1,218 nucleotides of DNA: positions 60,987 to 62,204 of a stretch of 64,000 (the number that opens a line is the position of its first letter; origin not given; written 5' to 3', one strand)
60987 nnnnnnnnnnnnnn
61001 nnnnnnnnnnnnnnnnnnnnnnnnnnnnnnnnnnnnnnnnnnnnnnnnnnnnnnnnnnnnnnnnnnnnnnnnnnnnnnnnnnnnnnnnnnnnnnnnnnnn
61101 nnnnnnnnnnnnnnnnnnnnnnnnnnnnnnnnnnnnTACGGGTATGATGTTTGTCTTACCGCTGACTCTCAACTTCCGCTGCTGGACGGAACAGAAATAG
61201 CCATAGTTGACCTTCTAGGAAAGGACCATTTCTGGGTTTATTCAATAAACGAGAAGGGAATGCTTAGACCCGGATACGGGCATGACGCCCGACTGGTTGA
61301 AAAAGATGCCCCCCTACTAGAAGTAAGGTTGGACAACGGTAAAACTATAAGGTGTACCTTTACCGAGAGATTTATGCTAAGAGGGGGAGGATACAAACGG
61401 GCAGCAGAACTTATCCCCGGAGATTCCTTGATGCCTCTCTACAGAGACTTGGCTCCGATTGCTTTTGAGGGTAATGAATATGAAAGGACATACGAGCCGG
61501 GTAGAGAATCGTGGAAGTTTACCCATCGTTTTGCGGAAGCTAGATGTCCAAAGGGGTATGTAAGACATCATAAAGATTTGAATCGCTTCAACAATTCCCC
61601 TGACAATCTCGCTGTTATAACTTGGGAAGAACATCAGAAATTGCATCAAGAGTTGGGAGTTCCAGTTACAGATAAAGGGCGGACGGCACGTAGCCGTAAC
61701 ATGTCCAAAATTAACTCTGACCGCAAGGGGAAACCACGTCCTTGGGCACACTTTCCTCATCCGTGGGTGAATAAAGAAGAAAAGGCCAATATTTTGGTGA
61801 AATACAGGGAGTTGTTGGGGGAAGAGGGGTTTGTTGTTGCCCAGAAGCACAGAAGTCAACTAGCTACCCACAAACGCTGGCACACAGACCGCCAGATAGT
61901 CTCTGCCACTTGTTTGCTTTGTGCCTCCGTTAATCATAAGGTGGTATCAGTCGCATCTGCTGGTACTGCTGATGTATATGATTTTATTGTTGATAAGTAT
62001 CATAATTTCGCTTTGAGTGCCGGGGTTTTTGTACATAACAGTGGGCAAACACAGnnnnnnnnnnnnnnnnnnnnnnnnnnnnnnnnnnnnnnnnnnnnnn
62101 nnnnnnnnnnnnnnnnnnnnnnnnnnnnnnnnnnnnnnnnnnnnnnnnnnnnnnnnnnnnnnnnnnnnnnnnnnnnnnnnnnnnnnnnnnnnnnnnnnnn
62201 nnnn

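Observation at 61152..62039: Second intein (HNH-type) inside a small protein of unknown function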

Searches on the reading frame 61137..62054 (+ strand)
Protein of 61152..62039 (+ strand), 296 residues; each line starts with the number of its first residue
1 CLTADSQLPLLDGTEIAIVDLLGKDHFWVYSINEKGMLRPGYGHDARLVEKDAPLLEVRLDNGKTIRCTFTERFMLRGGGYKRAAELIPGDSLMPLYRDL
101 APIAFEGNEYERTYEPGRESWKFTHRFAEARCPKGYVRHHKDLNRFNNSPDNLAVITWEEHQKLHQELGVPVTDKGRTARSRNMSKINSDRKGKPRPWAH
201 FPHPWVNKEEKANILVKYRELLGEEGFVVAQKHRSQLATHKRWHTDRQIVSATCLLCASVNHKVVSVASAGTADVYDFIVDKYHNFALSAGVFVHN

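Call 3: search_protein_families(library=pfam, proteins=[window:61152-62039:+], max_evalue=1)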
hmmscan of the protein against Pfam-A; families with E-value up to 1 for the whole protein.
window:61152-62039:+ (296 aa): 2 families
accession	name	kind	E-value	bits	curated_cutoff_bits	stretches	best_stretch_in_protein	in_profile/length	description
PF14890.11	Intein_splicing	-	1.8e-13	51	35.8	1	11-296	4-155/155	Intein splicing domain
PF13392.12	HNH_3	-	1.1e-06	28.6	24.8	1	131-162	14-45/46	HNH endonuclease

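Call 4: search_protein_families(library=ncbifam, proteins=[window:61152-62039:+], max_evalue=1)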
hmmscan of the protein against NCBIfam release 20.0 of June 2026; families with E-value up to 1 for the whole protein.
window:61152-62039:+ (296 aa): 5 families
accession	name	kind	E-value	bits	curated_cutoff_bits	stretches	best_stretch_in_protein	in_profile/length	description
NF052663.1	RtcB_rel_intein2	exception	9.5e-29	100.7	1050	1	1-296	78-310/626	intein-containing RctB family protein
NF005852.0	PRK07773.1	equivalog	5.1e-10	38.3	780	2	1-93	398-490/886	replicative DNA helicase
TIGR01443.1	intein_Cterm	domain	0.0014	18.8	15.6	1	274-296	1-23/24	intein C-terminal splicing region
TIGR01445.1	intein_Nterm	domain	0.024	15.6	24.5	1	1-71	1-78/83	intein N-terminal splicing region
NF005616.0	PRK07373.1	equivalog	0.041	12.4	646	1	263-295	3-35/449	DNA polymerase III subunit alpha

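Call 7: search_protein_families(library=phrogs, proteins=[window:61152-62039:+], max_evalue=0.1)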
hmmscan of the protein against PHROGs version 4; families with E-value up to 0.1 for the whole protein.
window:61152-62039:+ (296 aa): 11 families
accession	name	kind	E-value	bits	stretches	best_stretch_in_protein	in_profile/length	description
phrog_7545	-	DNA, RNA and nucleotide metabolism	7.7e-08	33.7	1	131-170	99-138/160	HNH endonuclease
phrog_15471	-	DNA, RNA and nucleotide metabolism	2.2e-07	31.9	1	133-200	48-81/183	HNH endonuclease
phrog_59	-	DNA, RNA and nucleotide metabolism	0.00043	20.8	1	121-259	188-345/423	HNH endonuclease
phrog_28563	-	unknown function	0.00054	21.2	1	261-296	35-70/98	-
phrog_1891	-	DNA, RNA and nucleotide metabolism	0.00054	20.5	1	129-166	176-213/255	HNH endonuclease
phrog_21964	-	DNA, RNA and nucleotide metabolism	0.00078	20.1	1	136-172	183-219/244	HNH endonuclease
phrog_99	-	DNA, RNA and nucleotide metabolism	0.0078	16.9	1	132-162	172-202/383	HNH endonuclease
phrog_4578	-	DNA, RNA and nucleotide metabolism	0.0096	16.8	1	110-160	5-54/130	HNH endonuclease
phrog_12324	-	DNA, RNA and nucleotide metabolism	0.028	15.1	1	135-165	22-52/269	intron-like DNA endonuclease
phrog_14913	-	DNA, RNA and nucleotide metabolism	0.052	14.6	1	139-164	62-87/149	HNH endonuclease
phrog_17415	-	head and packaging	0.074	12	1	251-296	363-406/940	terminase large subunit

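Call 34: find_homologous_proteins(query=window:61152-62039:+, max_evalue=0.00001)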
Query window:61152-62039:+ (296 aa): 169 proteins with E <= 0.00001 among 1874 candidates; the best 120 are listed.
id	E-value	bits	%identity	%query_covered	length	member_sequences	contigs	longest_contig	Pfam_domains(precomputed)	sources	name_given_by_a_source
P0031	4.9e-203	691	100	100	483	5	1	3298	PF13392.13,PF14890.12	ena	-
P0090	2.3e-136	472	68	100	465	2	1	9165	PF14890.12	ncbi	-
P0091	1.8e-131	456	66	100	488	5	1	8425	PF13392.13,PF14890.12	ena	-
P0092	6.6e-102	359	46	100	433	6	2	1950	PF13392.13,PF14890.12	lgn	-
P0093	1.5e-78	282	63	50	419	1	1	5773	PF14890.12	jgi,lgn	jgi:hypothetical protein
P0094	1.1e-63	233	57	52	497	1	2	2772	PF14890.12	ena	-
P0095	5.0e-63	231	40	100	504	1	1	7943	PF14890.12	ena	-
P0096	5.0e-51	192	41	75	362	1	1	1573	PF13392.13,PF14890.12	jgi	jgi:hypothetical protein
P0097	2.4e-50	189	34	100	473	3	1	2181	PF14890.12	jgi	jgi:hypothetical protein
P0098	2.4e-47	179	52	51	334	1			PF14890.12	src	-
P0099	3.9e-45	172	43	48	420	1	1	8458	PF14890.12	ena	-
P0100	1.6e-44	170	38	75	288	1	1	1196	PF14890.12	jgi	jgi:hypothetical protein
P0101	5.6e-44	168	36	67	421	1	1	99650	PF14890.12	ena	-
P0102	3.3e-43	166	40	57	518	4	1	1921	PF14890.12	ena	-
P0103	8.0e-43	165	43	57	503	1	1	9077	PF13392.13,PF14890.12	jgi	jgi:hypothetical protein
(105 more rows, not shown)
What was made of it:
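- Relatives of this intein sit in baseplate gp25/W, RtcB, dCTP deaminase, GyrA/B and peptidases (call 34).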

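Call 49: find_encoding_contigs(protein=P0090, flank=6000, max_places=2)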
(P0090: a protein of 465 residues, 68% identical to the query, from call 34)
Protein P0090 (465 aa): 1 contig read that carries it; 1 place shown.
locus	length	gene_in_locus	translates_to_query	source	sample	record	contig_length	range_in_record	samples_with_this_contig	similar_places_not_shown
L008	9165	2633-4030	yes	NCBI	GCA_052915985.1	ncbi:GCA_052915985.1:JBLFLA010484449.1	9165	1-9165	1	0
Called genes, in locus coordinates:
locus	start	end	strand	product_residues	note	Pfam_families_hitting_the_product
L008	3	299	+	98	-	?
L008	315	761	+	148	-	-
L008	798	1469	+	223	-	-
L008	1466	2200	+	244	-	PF00149:Metallophos, PF12850:Metallophos_2 (faint)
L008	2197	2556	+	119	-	-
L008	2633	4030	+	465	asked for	PF14890:Intein_splicing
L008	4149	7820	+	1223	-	PF00535:Glycos_transf_2, PF07719:TPR_2 (faint), PF13578:Methyltransf_24, PF05704:Caps_synth (weak), PF04488:Gly_transf_sug (faint)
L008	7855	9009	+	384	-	-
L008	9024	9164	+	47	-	?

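Call 50: find_encoding_contigs(protein=P0091, flank=6000, max_places=2)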
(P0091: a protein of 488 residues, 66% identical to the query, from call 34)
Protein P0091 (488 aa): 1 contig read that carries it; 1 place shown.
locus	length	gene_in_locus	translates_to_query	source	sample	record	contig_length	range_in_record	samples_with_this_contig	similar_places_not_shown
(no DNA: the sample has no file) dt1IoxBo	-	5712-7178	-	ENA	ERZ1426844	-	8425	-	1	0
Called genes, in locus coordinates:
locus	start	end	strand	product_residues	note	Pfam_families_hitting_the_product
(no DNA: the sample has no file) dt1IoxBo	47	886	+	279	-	-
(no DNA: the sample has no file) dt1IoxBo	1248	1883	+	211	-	PF11645:PDDEXK_5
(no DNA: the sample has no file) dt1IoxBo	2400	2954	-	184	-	-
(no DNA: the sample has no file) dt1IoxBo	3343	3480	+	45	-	-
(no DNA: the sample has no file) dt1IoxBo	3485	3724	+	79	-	-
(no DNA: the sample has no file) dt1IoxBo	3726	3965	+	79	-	-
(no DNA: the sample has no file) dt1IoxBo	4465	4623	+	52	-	-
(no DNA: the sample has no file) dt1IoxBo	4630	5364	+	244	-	PF00149:Metallophos, PF12850:Metallophos_2 (faint)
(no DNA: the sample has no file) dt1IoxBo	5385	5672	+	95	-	-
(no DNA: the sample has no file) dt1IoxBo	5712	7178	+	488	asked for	PF14890:Intein_splicing, PF13392:HNH_3 (faint)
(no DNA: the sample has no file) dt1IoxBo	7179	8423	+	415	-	?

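Call 51: find_encoding_contigs(protein=P0092, flank=3000, max_places=2)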
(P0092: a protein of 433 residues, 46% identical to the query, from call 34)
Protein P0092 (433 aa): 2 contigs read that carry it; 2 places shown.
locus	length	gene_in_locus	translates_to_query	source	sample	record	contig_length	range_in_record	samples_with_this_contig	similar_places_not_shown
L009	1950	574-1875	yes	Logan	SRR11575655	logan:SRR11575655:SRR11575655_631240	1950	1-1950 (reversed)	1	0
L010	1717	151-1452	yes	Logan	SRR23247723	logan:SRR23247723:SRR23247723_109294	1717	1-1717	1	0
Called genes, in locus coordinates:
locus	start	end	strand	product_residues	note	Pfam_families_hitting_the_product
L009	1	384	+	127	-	?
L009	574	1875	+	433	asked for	PF14890:Intein_splicing, PF13392:HNH_3 (faint)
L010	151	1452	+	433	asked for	PF14890:Intein_splicing, PF13392:HNH_3 (faint)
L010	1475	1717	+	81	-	?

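Call 56: search_solved_structures(query=window:61152-62039:+, max_evalue=0.01, show_alignments=2)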
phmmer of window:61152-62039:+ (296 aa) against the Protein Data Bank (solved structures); distinct sequences matched with E-value up to 0.01: 6.
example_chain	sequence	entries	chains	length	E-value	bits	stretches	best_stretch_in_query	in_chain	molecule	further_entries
4o1r_A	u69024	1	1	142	1.8e-06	30.3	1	2-93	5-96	Replicative DNA helicase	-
1mi8_A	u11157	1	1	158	0.00016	24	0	3-89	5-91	DnaB intein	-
6frg_A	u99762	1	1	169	0.00093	21.4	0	3-89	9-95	Replicative DNA helicase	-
6frh_A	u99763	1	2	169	0.00094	21.4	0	3-89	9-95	Replicative DNA helicase,Replicative DNA helicase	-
6fre_A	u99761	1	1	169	0.0013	21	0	3-89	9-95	Replicative DNA helicase,Replicative DNA helicase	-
7qil_A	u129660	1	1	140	0.0014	20.9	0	261-294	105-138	DnaE intein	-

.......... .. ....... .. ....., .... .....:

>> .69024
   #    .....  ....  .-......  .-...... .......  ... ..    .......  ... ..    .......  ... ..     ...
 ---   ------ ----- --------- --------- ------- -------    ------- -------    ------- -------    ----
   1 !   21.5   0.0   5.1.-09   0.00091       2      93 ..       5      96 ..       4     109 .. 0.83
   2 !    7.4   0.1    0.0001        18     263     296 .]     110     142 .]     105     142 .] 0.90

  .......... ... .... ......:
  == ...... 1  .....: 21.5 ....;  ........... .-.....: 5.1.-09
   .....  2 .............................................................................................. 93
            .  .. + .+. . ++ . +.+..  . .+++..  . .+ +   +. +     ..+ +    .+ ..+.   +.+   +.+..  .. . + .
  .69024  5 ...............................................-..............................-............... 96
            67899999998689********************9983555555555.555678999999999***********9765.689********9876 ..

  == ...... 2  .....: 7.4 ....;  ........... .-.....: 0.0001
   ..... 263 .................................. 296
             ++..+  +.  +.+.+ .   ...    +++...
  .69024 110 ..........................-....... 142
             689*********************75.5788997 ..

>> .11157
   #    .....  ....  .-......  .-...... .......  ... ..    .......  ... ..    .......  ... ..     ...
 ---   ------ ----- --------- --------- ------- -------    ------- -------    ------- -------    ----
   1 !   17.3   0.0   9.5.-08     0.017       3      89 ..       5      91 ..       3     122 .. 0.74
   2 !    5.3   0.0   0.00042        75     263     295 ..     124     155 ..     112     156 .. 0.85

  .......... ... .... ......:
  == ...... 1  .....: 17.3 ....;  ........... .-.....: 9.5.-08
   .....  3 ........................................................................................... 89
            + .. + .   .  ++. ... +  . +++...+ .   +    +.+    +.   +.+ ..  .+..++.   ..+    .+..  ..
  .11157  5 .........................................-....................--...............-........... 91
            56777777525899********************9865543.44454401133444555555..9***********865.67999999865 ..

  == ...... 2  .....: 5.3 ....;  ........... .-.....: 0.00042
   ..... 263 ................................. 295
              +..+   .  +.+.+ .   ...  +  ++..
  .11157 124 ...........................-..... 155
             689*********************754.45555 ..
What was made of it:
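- On Intein (Hint-fold protein-splicing element, class 1): The Glu aligns to His73 of Ssp DnaB (call 56).
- Closest known: Ssp and Npu DnaB mini-inteins. Different: They have the block-B TxxH His73, which aligns to Glu72 here (call 56).
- HMMER alignment to the solved Npu and Ssp DnaB mini-inteins (4o1r, 1mi8) covers both the N and C lobes (call 56).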

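Call 67: predict_structure(alignment_id=A4)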
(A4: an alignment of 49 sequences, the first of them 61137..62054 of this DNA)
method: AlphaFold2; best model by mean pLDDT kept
length: 306 residues; sequences in the alignment: 49
mean_pLDDT: 80.6   pTM: 0.74
mean pLDDT of the five models: 80.6, 80.0, 79.6, 78.6, 78.5
residues with pLDDT >= 90: 163; 70-90: 52; 50-70: 60; < 50: 31
segments of 3 or more residues with pLDDT < 50: 196-211, 255-264
pLDDT, mean of each block of 10 residues (from residue 1): 75 97 98 96 95 96 95 96 94 95 77 78 87 83 92 95 93 74 67 46 35 63 75 69 56 48 64 98 95 97 64
secondary structure, 60 per line:
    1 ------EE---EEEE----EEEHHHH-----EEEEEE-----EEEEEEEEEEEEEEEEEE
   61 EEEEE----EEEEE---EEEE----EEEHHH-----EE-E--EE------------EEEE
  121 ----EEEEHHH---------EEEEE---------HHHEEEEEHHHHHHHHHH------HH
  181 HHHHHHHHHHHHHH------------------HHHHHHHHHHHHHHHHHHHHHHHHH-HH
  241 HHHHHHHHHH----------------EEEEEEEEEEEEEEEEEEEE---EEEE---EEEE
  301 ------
elements in order: E12-15 E20-22 H23-26 E32-37 E43-65 E70-74 E78-81 E86-88 E117-120 E125-128 E141-145 E158-162 H163-172 H179-194 H213-237 H239-250 E267-286 E290-293 E297-300
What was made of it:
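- On Intein (Hint-fold protein-splicing element, class 1): In the AF2 model the Hint lobes are mostly at pLDDT >90 (call 67).
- The AF2 model of the intein has mean pLDDT 80.6, with the Hint lobes mostly at pLDDT >90 (call 67).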

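Call 69: fold_search(model_id=the predicted structure, library=pdb)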
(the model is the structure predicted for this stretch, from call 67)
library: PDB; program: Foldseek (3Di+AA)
matches with E <= 10: 99; with E <= 0.001: 47
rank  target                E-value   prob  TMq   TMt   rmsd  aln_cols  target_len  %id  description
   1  6frg                  4.6e-09  1.00  0.42  0.79   7.1       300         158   14  Crystal structure of G-1F mutant of Ssp DnaB Mini-Intein variant M86 (released 2019-01-30)
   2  1mi8                  5.4e-09  1.00  0.41  0.87   5.9       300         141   13  2.0 Angstrom crystal structure of a DnaB intein from Synechocystis sp. PCC 6803 (released 2003-08-19)
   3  6frh_A                2.3e-08  1.00  0.43  0.79   4.8       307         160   13  Crystal structure of Ssp DnaB Mini-Intein variant M86 (released 2019-01-30)
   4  4o1r                  4.1e-08  1.00  0.41  0.85   5.7       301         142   14  Crystal structure of NpuDnaB intein (released 2014-03-19)
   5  6fre                  5.7e-08  1.00  0.40  0.77   6.9       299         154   12  Crystal structure of G-1F/H73A mutant of Ssp DnaB Mini-Intein variant M86 (released 2019-01-30)
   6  6frh_B                6.8e-08  1.00  0.41  0.82   7.6       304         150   12  Crystal structure of Ssp DnaB Mini-Intein variant M86 (released 2019-01-30)
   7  1zde                  1.4e-07  1.00  0.40  0.74   9.4       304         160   10  1.95 Angstrom Crystal Structure of a dnaE Intein Precursor from Synechocystis Sp. Pcc 6803 (released 2006-01-24)
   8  4kl5_A                1.6e-07  1.00  0.38  0.81   9.4       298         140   12  Crystal structure of NpuDnaE intein (released 2013-09-04)
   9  4kl5_B                4.6e-07  1.00  0.40  0.81   3.8       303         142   12  Crystal structure of NpuDnaE intein (released 2013-09-04)
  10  4gig                  6.4e-07  1.00  0.39  0.71  11.8       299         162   12  crystal structure of T69A mutant of trapped Dnae intein precursor (released 2013-03-06)
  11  1zd7_A                7.6e-07  1.00  0.38  0.72  12.8       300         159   10  1.7 Angstrom Crystal Structure Of Post-Splicing Form of a dnaE Intein from Synechocystis Sp. Pcc 6803 (released 2006-01-24)
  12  3nzm                  8.1e-07  1.00  0.40  0.73   9.6       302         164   10  Crystal structure of DNAE intein with N-extein in redox trap (released 2011-06-01)
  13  8ubs_A                2.5e-06  1.00  0.40  0.79   5.8       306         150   12  Crystal structure of NrdJ-1 split intein fusion (released 2024-10-09)
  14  5i0a                  3.5e-06  1.00  0.37  0.77   8.7       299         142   10  RecA mini intein in complex with cisplatin (released 2016-09-21)
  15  6rpq                  4.4e-06  1.00  0.38  0.46   6.7       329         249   12  Crystal structure of PhoCDC21-1 intein (released 2019-08-14)
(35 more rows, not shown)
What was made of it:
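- On Intein (Hint-fold protein-splicing element, class 1): The top Foldseek hits are all inteins, with probability 1.00 and target TM up to 0.87 (call 69).
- Closest known: Ssp and Npu DnaB mini-inteins. Same: They share the Hint horseshoe, Cys1, block F (VxDLTV..HNF) and a terminal HN followed by a Ser/Cys-type +1 nucleophile (calls 56, 69).
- Foldseek places Ssp/Npu DnaB, DnaE and RecA inteins on top (probability 1.00, target TM 0.77-0.87) (call 69).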
